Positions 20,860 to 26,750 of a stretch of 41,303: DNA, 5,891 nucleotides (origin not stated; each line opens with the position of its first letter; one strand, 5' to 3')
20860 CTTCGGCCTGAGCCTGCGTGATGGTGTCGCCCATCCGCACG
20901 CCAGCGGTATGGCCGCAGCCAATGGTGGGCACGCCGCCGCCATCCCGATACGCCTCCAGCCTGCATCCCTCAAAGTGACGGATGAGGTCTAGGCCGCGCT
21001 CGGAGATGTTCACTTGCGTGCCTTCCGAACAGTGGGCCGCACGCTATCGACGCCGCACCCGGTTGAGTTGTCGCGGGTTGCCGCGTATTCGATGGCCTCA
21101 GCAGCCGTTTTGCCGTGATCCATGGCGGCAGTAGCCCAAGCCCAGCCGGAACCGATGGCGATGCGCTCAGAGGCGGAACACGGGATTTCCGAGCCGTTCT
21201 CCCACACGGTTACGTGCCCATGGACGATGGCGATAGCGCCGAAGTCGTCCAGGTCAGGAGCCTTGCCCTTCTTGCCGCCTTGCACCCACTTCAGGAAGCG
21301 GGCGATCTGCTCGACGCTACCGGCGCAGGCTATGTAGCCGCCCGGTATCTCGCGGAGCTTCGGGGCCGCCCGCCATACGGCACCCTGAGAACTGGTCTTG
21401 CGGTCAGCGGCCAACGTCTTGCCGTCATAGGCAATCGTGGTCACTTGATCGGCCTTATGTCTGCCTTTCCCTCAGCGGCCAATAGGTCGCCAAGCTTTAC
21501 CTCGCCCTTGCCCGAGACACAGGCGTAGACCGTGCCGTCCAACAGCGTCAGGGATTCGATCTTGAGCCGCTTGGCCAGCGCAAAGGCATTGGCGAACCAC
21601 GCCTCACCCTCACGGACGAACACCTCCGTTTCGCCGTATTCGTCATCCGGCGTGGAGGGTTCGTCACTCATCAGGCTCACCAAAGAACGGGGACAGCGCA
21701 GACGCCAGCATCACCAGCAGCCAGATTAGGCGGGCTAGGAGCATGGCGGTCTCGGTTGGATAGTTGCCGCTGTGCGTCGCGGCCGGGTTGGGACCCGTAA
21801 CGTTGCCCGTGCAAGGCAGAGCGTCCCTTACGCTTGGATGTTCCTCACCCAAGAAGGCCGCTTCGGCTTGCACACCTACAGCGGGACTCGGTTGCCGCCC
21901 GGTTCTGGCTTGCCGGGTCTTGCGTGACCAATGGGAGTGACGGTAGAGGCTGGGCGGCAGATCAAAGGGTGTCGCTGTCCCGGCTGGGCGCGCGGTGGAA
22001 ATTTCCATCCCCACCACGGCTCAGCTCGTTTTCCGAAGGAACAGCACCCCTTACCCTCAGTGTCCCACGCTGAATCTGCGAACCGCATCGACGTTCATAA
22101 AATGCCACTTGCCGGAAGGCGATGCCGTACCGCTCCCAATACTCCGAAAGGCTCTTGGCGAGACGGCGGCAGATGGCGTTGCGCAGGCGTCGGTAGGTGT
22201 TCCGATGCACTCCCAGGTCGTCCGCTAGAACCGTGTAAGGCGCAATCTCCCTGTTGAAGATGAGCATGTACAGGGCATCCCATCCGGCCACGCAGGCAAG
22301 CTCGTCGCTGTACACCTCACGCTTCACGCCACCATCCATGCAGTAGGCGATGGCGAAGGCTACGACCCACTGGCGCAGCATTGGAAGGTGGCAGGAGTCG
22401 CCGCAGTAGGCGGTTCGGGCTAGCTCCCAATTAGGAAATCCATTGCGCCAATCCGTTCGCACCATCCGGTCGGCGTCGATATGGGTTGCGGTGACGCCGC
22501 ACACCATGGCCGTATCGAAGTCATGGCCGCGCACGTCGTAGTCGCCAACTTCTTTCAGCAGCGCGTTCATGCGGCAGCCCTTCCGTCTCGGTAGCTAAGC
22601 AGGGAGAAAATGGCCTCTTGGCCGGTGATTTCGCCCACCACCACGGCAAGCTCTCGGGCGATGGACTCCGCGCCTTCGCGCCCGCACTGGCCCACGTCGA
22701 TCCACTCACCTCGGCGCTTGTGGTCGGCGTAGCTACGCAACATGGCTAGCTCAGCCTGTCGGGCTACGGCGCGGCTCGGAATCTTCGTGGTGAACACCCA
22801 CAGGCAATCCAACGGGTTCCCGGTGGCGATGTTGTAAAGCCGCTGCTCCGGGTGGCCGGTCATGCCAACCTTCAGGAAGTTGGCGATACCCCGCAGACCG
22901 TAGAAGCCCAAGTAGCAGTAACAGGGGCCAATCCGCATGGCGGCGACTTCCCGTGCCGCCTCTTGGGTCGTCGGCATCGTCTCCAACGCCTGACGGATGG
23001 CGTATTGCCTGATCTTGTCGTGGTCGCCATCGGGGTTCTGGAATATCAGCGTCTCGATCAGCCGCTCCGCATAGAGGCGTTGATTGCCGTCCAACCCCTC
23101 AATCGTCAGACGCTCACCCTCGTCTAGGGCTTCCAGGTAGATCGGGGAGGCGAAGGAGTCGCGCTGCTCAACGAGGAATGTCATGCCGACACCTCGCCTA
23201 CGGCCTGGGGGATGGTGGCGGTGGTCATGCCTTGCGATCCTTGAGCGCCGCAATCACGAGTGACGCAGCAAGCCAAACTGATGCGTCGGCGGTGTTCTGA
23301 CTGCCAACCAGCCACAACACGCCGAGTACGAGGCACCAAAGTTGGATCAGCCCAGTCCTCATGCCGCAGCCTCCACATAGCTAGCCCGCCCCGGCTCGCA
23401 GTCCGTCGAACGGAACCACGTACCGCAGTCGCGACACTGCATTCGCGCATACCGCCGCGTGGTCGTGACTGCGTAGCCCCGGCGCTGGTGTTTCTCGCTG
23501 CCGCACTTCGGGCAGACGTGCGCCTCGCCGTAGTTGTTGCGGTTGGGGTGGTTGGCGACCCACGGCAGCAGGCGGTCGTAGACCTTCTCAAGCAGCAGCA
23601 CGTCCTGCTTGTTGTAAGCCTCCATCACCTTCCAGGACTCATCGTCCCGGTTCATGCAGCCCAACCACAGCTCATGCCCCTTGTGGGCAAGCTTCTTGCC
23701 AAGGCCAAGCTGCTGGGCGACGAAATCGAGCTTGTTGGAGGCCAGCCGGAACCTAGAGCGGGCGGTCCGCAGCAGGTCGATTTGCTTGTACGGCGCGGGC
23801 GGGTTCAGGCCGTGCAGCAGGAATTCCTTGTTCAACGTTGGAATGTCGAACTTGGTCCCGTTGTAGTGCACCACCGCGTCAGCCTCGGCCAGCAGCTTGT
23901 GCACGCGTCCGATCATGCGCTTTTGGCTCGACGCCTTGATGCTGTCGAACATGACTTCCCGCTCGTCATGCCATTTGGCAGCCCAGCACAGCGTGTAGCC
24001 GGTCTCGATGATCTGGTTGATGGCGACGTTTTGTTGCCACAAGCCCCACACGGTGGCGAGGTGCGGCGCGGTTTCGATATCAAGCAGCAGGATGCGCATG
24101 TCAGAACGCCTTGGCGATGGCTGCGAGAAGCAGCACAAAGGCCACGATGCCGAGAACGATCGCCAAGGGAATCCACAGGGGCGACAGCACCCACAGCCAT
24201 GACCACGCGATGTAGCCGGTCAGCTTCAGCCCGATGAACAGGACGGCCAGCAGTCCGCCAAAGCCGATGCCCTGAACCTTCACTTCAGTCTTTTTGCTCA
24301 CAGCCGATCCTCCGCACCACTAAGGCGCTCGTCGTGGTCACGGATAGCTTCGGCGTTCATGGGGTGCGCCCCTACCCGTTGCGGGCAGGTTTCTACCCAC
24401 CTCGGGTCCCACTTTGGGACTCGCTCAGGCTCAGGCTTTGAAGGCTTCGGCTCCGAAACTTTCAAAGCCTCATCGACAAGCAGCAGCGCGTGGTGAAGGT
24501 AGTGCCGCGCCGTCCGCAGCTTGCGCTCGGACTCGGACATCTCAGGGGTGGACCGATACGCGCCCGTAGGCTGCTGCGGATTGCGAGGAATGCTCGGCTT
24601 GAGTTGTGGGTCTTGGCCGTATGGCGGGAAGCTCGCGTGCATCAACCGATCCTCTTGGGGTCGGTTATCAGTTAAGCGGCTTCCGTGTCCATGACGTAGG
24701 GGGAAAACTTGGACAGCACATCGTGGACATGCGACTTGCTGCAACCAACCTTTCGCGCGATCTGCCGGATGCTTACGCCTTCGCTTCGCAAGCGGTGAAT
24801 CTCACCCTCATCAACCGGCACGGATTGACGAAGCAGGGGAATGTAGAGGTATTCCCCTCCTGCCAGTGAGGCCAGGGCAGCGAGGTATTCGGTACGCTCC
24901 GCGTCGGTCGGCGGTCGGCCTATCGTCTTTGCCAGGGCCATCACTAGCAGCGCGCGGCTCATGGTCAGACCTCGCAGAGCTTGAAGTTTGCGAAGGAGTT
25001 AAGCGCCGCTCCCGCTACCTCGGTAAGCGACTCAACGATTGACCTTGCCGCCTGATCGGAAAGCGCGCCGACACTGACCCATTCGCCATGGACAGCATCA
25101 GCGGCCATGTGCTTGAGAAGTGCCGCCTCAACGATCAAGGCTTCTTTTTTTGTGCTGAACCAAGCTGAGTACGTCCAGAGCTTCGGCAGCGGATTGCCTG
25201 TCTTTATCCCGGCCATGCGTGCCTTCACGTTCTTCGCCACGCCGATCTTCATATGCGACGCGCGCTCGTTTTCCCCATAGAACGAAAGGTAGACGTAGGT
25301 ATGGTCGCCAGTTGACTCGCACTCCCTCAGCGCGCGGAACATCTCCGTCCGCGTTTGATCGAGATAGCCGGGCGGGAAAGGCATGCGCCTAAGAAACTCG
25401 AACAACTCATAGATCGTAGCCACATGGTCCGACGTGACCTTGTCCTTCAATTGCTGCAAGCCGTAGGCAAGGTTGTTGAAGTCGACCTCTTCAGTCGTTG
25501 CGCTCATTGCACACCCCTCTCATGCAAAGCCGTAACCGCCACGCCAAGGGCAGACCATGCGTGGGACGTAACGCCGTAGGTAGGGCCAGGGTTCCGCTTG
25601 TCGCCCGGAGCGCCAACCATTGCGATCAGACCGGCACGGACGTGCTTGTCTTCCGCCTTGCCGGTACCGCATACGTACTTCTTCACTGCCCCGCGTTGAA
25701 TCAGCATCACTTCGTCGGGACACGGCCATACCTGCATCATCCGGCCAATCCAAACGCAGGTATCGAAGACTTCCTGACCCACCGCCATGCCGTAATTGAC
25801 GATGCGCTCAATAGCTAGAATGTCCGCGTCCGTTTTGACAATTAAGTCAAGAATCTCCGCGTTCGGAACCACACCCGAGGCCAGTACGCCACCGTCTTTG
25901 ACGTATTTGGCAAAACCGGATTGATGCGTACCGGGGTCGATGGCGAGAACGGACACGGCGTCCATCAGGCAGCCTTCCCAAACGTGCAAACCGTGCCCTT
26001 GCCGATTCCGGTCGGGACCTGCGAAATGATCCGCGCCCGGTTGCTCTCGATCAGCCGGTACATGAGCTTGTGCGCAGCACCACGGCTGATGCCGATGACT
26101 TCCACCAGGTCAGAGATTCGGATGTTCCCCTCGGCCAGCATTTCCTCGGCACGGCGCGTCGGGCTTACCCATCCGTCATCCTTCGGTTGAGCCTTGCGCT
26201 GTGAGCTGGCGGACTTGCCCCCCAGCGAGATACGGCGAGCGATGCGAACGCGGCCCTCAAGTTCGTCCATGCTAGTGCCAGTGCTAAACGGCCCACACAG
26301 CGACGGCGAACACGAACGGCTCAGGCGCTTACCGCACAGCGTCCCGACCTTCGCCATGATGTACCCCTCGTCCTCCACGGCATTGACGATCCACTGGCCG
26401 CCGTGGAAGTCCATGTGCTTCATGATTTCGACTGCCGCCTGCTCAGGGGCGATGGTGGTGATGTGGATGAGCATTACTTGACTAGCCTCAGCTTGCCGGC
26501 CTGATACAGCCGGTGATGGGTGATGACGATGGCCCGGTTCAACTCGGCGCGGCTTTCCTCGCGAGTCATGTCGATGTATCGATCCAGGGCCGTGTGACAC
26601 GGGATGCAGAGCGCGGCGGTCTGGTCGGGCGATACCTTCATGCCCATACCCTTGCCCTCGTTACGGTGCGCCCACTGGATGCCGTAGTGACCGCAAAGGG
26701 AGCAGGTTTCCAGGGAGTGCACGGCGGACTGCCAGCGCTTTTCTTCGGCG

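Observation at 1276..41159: CTCGAG is absent from the rest of the prophage, and the only other two copies lie in the excisionase gene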

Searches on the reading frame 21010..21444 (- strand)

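Call 49: search_protein_families(library=phrogs, max_evalue=0.001, proteins=[window:21010-21444:-])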
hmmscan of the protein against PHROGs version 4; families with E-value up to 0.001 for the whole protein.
window:21010-21444:- (144 aa): 1 family
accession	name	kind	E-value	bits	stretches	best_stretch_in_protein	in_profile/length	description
phrog_1040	-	other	1.7e-26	94.4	1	1-137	14-156/277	peptidase HslV family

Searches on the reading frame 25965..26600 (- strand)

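Call 25: search_protein_families(library=pfam, max_evalue=0.01, proteins=[window:25965-26600:-])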
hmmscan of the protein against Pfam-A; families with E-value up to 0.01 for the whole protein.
window:25965-26600:- (211 aa): 1 family
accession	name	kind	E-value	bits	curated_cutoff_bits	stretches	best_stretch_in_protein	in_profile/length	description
PF22168.2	DIP2311-like_C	-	0.00035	21.2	27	1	158-190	18-50/63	Transcriptional regulator DIP2311-like, C-terminal domain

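Call 49: search_protein_families(library=phrogs, max_evalue=0.001, proteins=[window:25965-26600:-])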
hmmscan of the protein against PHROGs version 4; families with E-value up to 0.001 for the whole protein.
window:25965-26600:- (211 aa): 0 families
